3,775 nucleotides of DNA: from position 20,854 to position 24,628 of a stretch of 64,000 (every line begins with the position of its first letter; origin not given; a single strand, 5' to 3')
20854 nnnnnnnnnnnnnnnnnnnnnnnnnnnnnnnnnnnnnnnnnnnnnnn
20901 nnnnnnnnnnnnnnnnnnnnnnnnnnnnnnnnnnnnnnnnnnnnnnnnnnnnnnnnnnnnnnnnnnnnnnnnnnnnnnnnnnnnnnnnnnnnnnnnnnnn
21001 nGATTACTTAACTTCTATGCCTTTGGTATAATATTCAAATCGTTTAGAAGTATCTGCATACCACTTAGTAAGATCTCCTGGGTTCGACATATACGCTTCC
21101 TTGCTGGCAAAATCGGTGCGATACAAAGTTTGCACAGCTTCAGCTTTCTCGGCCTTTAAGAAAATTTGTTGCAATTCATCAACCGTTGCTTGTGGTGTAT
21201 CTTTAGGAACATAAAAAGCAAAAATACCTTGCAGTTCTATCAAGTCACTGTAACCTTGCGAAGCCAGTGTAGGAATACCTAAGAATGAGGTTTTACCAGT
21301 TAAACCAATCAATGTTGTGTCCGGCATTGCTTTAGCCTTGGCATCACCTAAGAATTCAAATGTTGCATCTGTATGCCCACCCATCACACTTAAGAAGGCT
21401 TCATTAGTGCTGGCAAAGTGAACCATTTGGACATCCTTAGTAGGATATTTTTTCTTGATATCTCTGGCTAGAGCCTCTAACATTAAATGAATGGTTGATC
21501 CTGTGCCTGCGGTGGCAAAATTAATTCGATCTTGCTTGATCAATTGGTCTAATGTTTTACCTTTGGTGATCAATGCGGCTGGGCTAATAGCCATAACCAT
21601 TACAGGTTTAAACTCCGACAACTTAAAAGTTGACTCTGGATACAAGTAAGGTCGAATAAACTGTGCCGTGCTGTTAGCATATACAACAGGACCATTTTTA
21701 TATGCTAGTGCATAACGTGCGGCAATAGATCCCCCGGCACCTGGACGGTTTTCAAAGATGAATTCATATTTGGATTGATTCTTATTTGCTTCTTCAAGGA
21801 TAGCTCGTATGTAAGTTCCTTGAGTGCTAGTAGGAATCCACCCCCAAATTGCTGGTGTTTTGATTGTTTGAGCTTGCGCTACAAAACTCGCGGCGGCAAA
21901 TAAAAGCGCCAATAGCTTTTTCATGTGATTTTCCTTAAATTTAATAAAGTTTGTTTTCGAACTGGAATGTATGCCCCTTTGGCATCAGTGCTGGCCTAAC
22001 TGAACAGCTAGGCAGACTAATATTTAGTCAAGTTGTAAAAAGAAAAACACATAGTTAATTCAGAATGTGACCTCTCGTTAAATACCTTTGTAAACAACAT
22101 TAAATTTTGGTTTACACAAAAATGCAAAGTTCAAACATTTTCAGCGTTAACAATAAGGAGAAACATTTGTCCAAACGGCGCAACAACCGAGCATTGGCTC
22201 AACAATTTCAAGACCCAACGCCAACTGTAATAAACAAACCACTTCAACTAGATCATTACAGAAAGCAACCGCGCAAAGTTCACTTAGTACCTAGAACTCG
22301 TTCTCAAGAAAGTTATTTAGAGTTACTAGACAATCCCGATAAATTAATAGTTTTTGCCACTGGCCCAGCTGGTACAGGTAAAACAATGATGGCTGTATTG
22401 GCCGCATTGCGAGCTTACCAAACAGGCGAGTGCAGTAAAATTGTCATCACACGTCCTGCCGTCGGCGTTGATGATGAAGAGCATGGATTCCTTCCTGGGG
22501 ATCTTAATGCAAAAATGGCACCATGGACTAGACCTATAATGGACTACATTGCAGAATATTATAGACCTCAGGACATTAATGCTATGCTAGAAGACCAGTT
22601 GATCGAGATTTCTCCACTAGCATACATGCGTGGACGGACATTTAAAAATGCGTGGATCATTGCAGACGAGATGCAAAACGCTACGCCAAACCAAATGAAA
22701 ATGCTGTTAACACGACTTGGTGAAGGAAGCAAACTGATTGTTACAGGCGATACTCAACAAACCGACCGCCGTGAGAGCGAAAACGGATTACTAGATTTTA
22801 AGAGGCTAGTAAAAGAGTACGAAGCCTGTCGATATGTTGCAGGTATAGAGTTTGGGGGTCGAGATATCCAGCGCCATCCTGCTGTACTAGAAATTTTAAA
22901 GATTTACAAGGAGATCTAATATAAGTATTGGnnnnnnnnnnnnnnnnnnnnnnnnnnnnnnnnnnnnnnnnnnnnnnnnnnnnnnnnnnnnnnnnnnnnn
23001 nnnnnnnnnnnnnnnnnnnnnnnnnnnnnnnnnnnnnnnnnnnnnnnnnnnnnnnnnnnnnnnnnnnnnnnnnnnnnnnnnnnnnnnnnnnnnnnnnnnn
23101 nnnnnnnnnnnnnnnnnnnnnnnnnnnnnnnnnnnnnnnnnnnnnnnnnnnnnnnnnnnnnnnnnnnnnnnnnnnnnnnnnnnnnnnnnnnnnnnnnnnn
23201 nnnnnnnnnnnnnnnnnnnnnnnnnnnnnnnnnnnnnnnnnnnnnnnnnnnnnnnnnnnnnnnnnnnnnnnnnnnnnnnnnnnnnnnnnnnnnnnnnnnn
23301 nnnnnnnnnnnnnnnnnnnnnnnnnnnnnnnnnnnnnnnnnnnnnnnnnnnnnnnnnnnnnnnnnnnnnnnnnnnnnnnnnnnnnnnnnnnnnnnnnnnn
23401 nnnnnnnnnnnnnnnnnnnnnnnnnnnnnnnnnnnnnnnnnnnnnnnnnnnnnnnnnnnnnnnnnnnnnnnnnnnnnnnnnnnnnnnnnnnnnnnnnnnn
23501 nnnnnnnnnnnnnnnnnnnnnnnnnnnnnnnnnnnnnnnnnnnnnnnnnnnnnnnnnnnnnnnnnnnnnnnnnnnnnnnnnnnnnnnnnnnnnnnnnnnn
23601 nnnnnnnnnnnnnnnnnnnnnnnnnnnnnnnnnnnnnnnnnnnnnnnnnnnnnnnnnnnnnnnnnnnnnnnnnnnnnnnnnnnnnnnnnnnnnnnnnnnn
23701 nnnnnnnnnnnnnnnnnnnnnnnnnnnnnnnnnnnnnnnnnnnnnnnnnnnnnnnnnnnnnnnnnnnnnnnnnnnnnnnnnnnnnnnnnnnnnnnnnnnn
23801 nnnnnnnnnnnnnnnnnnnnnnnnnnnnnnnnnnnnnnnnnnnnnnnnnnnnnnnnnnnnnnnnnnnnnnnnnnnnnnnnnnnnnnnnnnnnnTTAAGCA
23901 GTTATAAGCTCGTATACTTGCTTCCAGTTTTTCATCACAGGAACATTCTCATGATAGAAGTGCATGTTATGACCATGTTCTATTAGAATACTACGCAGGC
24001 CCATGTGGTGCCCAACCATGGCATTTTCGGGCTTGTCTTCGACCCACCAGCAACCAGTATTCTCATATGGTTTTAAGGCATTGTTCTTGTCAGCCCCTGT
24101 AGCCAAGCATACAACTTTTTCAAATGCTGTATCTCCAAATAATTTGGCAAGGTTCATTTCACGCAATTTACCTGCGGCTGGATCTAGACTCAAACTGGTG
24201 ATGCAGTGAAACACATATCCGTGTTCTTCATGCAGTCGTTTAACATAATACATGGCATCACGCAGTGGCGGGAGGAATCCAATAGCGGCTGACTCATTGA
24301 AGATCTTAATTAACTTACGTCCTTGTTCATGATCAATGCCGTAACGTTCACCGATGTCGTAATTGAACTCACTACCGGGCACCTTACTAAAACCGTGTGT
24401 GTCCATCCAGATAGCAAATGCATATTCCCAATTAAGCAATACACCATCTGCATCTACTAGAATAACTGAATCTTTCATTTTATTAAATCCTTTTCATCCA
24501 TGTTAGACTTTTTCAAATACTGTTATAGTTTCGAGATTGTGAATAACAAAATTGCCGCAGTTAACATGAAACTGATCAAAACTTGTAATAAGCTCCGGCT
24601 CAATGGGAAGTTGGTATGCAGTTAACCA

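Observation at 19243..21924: Two phage-encoded TctC/Bug-family periplasmic solute-binding proteins flanking a divergent methyltransferase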

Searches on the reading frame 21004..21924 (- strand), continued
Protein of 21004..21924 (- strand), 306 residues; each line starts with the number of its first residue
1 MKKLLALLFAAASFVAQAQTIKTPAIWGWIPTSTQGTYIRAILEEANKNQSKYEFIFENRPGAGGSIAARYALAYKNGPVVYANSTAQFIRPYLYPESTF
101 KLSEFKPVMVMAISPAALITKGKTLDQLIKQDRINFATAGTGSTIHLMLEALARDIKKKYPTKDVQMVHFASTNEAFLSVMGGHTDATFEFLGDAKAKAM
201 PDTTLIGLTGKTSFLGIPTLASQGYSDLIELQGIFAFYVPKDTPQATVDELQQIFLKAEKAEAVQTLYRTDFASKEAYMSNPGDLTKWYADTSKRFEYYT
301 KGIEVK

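Call 81: search_protein_families(library=pfam, alignment_id=A9, max_evalue=1)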
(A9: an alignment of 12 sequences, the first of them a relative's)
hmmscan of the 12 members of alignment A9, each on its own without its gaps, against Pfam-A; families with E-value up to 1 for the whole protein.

A. member 1, L010:8846-9988:+ (381 aa): 1 family
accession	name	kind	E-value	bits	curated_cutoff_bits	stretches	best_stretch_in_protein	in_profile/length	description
PF14606.12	Lipase_GDSL_3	-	0.16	12.7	27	1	226-306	62-140/178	GDSL-like Lipase/Acylhydrolase family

B. families by the number of members that match (of 12 scanned): 8 families
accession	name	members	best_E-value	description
PF22373.2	MG491_central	1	0.01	Organelle protein MG491, central domain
PF02016.21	Peptidase_S66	1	0.044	LD-carboxypeptidase N-terminal domain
PF06594.17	HCBP_related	1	0.072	Haemolysin-type calcium binding protein related domain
PF23870.1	DUF7225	1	0.12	Domain of unknown function (DUF7225)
PF01704.24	UDPGP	1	0.14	UTP--glucose-1-phosphate uridylyltransferase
PF14606.12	Lipase_GDSL_3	1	0.16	GDSL-like Lipase/Acylhydrolase family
PF18827.6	LPD14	1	0.16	Large polyvalent protein-associated domain 14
PF13218.11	DUF4026_N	1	0.63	Protein of unknown function (DUF4026) N-terminal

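Call 82: search_solved_structures(query=A9, max_evalue=1)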
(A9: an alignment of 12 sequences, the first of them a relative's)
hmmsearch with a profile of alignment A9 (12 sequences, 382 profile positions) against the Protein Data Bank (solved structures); distinct sequences matched with E-value up to 1: 4.
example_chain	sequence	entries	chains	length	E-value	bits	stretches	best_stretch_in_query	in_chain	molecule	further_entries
7b2a_A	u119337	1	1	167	0.068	15.4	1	304-363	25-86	CirpA5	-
4rmo_A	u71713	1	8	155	0.1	14.8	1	6-59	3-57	CptN Toxin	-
3j7a_3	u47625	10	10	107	0.55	12.4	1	227-273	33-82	40S ribosomal protein eS26 | 40S ribosomal protein S26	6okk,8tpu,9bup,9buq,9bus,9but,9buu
3jbn_3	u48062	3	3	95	0.86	11.8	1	227-271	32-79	40S ribosomal protein eS26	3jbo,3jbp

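Call 99: list_cluster_members(proteins=[P0132, P0145, P0149, P0158, P0161, P0193, P0201, P0234])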
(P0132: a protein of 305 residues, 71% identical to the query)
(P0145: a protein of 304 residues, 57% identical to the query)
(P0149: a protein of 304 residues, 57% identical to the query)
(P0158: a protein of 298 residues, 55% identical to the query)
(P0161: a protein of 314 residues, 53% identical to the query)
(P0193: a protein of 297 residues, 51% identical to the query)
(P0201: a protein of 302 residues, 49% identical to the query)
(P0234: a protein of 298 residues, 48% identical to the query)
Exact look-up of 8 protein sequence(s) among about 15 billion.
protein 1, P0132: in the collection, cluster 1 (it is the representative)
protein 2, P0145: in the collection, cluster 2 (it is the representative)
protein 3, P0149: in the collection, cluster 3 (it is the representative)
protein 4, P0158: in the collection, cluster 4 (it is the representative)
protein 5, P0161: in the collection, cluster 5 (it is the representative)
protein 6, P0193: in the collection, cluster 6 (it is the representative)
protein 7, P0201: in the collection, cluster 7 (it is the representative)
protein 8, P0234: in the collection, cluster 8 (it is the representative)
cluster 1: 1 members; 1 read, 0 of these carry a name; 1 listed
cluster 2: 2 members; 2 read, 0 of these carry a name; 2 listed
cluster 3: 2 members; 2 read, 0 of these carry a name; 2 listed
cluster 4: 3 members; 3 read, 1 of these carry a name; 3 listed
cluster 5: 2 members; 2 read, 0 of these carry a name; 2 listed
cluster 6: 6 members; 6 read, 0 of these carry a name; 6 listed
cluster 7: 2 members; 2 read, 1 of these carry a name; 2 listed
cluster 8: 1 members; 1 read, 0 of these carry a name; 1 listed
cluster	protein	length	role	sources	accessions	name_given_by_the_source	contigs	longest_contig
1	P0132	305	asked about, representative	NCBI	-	-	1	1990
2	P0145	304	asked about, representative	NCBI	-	-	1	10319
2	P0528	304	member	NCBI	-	-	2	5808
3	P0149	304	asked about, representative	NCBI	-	-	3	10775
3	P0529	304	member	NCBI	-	-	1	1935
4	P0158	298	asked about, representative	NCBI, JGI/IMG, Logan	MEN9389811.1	MAG: hypothetical protein RLY61_895 [Candidatus Parcubacteria bacterium] | tripartite-type tricarboxylate transporter receptor subunit TctC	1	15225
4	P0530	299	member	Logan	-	-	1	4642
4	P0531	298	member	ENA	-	-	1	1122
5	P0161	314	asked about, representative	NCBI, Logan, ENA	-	-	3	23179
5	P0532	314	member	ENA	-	-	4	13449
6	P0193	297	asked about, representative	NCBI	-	-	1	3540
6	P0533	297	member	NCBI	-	-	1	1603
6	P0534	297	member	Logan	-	-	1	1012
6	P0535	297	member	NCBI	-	-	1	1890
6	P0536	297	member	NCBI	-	-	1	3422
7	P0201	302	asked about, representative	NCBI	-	-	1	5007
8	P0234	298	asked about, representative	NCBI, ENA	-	-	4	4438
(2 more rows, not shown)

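Call 114: search_protein_families(library=ncbifam, proteins=[window:21004-21924:-], max_evalue=0.01)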
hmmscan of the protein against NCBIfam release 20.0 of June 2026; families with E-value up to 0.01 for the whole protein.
window:21004-21924:- (306 aa): 1 family
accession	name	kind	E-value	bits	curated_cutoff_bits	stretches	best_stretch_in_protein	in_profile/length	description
TIGR02122.1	TRAP_TAXI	subfamily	0.0072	15.2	84.35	0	111-189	12-87/320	TAXI family TRAP transporter solute-binding subunit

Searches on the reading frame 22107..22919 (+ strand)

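Call 3: search_protein_families(library=pfam, proteins=[window:22107-22919:+], max_evalue=0.01)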
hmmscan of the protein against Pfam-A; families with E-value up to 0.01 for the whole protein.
window:22107-22919:+ (270 aa): 5 families
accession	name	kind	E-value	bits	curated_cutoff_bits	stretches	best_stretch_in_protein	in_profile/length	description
PF02562.22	PhoH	-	4.8e-67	225.8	27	1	61-268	3-205/205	PhoH-like protein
PF13604.12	AAA_30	-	7.3e-08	32.8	27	1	66-219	5-128/191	AAA domain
PF13245.12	AAA_19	-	4.3e-07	30.6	25.1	1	81-219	13-129/134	AAA domain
PF13401.12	AAA_22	-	0.0003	21.6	27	1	79-205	5-109/130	AAA domain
PF00270.35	DEAD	-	0.0017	18.6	26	1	66-116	3-52/167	DEAD/DEAH box helicase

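Call 4: search_protein_families(library=phrogs, proteins=[window:22107-22919:+], max_evalue=0.001)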
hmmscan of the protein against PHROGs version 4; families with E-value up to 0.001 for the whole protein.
window:22107-22919:+ (270 aa): 4 families
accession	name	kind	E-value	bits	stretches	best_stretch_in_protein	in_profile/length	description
phrog_170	-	other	9.9e-74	249.6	1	21-269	42-279/323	PhoH-like phosphate starvation-inducible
phrog_2765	-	other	2.2e-45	156.3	1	54-245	226-426/443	PhoH-like phosphate starvation-inducible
phrog_32482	-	other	1.5e-15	57.9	1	82-258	400-574/589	PhoH-like phosphate starvation-inducible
phrog_979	-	head and packaging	2.3e-05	24.3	0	27-113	112-200/642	terminase large subunit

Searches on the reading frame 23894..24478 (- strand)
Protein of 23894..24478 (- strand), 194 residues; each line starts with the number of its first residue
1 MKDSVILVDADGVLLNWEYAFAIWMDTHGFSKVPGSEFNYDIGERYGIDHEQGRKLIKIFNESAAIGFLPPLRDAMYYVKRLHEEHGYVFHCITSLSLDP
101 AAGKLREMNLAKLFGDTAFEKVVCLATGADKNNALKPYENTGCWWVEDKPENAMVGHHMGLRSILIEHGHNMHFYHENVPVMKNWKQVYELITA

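Call 3: search_protein_families(library=pfam, proteins=[window:23894-24478:-], max_evalue=0.01)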
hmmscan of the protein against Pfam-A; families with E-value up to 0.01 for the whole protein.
window:23894-24478:- (194 aa): 1 family
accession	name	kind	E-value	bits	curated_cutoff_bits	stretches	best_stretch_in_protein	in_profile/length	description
PF06941.18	NT5C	-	0.00018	21.9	24.8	0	145-192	132-174/180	5' nucleotidase, deoxy (Pyrimidine), cytosolic type C protein (NT5C)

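Call 4: search_protein_families(library=phrogs, proteins=[window:23894-24478:-], max_evalue=0.001)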
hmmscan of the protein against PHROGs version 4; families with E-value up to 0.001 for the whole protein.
window:23894-24478:- (194 aa): 1 family
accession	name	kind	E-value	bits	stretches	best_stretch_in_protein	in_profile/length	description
phrog_420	-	unknown function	2.6e-32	113.4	1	1-192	11-202/267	unknown function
